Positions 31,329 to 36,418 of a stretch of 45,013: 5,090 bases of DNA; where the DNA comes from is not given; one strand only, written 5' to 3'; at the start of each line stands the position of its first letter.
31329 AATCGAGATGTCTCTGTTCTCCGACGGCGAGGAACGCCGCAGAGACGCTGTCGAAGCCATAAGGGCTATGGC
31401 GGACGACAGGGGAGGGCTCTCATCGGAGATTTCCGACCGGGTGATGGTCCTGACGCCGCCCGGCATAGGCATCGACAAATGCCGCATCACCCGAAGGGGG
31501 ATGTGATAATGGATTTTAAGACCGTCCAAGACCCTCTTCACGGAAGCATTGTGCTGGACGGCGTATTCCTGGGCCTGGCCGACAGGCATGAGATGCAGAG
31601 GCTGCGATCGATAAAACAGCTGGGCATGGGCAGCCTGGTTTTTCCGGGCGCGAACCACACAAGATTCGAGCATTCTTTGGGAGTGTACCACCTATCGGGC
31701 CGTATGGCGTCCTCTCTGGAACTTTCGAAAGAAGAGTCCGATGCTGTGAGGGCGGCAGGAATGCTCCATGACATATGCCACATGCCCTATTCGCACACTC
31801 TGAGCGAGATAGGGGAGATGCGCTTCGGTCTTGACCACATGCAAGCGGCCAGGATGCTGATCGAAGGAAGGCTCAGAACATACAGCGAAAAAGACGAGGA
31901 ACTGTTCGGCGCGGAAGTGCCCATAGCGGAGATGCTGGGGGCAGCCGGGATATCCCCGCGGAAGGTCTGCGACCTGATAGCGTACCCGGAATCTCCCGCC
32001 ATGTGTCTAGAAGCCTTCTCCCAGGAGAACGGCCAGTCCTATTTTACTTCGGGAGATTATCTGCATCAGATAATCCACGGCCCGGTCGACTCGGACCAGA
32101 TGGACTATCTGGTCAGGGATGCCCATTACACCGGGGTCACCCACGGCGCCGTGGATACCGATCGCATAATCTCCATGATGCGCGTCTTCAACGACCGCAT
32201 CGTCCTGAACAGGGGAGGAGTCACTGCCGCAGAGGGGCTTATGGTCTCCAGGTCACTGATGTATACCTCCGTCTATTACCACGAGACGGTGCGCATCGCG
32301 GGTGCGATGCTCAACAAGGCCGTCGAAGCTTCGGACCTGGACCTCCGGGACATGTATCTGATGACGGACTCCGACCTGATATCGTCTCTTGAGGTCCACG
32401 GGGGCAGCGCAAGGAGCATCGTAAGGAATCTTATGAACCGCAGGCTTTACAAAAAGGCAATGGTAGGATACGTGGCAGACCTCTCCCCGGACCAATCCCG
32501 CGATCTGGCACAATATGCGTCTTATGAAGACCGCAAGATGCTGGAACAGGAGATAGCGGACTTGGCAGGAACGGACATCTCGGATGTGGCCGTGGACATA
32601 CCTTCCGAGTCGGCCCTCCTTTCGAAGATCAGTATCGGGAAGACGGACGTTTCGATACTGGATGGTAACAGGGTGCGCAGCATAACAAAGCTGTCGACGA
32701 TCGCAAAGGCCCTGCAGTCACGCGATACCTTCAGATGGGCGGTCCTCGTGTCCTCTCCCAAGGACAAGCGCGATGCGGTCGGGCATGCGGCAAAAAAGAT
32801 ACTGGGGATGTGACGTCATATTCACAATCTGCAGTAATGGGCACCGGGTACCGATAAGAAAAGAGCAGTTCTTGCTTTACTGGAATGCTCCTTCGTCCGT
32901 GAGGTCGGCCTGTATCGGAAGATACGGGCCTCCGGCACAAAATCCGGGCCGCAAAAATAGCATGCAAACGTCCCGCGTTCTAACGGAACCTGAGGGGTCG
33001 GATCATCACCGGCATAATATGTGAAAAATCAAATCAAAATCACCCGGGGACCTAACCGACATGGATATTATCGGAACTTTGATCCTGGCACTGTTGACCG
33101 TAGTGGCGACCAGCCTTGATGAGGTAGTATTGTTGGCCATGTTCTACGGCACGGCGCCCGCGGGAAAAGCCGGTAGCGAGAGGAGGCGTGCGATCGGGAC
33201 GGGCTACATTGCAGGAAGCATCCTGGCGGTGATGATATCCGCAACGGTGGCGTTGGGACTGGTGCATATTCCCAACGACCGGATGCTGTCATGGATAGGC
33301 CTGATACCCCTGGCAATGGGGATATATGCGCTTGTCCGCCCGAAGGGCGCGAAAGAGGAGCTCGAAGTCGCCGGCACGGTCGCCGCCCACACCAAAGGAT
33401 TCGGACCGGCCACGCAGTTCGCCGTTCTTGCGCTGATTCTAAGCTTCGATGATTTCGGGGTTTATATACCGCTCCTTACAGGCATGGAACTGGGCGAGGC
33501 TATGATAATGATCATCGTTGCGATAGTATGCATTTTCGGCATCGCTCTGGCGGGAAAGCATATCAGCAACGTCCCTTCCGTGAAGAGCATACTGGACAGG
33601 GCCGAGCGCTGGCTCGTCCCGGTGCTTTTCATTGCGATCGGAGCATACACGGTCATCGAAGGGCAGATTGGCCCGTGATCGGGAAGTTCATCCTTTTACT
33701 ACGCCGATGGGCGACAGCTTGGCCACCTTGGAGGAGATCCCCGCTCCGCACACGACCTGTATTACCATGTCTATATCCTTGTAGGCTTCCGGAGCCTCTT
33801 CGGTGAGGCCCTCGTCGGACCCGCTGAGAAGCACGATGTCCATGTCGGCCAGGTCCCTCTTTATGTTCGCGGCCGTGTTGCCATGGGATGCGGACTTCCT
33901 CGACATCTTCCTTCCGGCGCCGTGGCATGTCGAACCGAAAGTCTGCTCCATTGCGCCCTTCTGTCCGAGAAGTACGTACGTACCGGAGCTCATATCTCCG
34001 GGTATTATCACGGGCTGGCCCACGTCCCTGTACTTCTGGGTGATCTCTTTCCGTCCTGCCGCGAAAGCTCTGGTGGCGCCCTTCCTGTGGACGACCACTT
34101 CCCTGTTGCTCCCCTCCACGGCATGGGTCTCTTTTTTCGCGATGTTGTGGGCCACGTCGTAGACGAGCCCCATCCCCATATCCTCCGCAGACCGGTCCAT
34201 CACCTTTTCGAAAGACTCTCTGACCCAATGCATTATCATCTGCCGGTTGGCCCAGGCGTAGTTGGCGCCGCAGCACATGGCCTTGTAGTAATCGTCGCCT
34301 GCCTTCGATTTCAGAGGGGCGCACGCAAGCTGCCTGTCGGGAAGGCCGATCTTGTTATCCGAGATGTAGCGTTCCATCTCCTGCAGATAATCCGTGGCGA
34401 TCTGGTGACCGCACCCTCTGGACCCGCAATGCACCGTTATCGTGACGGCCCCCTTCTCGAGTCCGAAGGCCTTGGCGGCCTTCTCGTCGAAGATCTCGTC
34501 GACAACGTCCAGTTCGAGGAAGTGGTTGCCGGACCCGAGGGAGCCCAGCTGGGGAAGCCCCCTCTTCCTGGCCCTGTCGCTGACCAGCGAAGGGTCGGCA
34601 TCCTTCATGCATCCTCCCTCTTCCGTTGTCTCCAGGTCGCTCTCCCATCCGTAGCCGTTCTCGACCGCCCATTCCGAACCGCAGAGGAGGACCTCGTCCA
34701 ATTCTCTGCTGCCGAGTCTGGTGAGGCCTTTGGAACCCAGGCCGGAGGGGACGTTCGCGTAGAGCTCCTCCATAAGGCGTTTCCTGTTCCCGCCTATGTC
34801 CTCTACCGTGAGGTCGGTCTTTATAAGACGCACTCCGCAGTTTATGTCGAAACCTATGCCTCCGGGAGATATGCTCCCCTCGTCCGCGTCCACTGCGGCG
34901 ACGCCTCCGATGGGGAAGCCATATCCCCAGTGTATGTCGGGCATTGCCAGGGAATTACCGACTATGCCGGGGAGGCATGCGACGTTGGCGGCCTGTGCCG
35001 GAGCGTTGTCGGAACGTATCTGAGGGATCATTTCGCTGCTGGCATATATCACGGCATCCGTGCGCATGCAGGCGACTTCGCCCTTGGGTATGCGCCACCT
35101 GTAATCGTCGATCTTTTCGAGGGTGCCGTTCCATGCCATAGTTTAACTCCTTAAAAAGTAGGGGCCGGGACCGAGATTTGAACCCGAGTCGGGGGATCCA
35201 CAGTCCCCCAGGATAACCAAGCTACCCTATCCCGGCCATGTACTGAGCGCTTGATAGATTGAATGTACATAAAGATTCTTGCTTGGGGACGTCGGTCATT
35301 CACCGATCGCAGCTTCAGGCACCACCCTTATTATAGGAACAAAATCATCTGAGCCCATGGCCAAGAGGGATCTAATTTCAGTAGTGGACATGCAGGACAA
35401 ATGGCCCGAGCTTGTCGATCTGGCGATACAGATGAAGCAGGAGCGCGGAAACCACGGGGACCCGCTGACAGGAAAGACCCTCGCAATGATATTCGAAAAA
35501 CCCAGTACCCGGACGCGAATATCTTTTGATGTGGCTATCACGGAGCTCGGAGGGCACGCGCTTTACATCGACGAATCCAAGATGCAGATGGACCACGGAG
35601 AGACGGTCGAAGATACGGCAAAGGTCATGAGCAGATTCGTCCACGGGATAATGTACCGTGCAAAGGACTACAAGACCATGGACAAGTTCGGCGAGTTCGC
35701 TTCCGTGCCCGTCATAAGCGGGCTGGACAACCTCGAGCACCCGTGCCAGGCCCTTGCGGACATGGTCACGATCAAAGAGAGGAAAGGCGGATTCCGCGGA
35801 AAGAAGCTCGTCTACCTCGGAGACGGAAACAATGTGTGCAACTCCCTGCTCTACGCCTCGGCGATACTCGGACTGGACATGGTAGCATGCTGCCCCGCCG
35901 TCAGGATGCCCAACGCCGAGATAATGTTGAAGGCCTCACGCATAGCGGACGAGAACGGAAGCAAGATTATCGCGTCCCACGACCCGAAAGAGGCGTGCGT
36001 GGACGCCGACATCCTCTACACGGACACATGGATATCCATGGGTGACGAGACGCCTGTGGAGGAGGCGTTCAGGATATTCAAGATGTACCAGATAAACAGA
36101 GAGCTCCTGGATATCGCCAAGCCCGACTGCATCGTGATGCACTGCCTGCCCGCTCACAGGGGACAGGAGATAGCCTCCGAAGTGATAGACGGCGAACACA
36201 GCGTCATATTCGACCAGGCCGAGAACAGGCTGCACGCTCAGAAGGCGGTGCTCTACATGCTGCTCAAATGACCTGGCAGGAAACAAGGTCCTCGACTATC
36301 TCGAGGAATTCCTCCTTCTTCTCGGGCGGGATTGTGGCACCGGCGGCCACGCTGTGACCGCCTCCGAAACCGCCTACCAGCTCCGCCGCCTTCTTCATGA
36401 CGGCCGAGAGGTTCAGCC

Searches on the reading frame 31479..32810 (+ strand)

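Call 43: search_protein_families(library=pfam, proteins=[window:31479-32810:+])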
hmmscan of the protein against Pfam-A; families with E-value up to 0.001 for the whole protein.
window:31479-32810:+ (444 aa): 2 families
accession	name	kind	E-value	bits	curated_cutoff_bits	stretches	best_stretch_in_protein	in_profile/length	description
PF19276.4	HD_assoc_2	-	4.4e-44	151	23.1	1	225-443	1-212/222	HD associated region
PF01966.28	HD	-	2.8e-10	40.9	22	1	62-131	1-69/116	HD domain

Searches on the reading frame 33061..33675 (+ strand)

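Call 43: search_protein_families(library=pfam, proteins=[window:33061-33675:+])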
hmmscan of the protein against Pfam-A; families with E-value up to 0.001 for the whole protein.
window:33061-33675:+ (205 aa): 1 family
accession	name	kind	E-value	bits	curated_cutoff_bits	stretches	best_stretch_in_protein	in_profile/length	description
PF03596.19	Cad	-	1e-24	88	26.2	1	15-201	2-183/192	Cadmium resistance transporter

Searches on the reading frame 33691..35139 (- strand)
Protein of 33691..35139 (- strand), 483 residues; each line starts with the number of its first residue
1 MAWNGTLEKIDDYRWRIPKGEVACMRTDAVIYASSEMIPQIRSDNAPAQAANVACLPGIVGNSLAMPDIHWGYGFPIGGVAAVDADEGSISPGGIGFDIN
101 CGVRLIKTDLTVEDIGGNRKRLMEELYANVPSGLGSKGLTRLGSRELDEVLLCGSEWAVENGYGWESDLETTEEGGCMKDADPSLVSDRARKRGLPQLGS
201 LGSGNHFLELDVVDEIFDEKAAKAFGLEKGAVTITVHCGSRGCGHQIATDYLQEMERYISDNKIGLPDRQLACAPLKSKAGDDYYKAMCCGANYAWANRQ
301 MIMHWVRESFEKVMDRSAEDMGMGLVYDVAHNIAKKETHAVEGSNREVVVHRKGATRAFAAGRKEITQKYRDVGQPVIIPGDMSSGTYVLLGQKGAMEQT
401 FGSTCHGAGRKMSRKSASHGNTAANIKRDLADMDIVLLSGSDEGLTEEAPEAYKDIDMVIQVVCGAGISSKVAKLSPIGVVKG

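Call 43: search_protein_families(library=pfam, proteins=[window:33691-35139:-])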
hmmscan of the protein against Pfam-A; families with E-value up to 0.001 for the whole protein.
window:33691-35139:- (483 aa): 1 family
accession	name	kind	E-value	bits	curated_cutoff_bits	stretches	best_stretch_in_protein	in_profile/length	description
PF01139.22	RtcB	-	2.6e-175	584.2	27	1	49-483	1-426/426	tRNA-splicing ligase RtcB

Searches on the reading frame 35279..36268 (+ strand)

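Call 43: search_protein_families(library=pfam, proteins=[window:35279-36268:+])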
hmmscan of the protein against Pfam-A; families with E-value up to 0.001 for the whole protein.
window:35279-36268:+ (330 aa): 2 families
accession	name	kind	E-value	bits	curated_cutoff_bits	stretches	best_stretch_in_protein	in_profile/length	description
PF00185.30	OTCace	-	3.3e-57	193.4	29.4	1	174-328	2-157/157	Aspartate/ornithine carbamoyltransferase, Asp/Orn binding domain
PF02729.26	OTCace_N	-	1.6e-44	152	29.9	1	30-167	1-148/148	Aspartate/ornithine carbamoyltransferase, carbamoyl-P binding domain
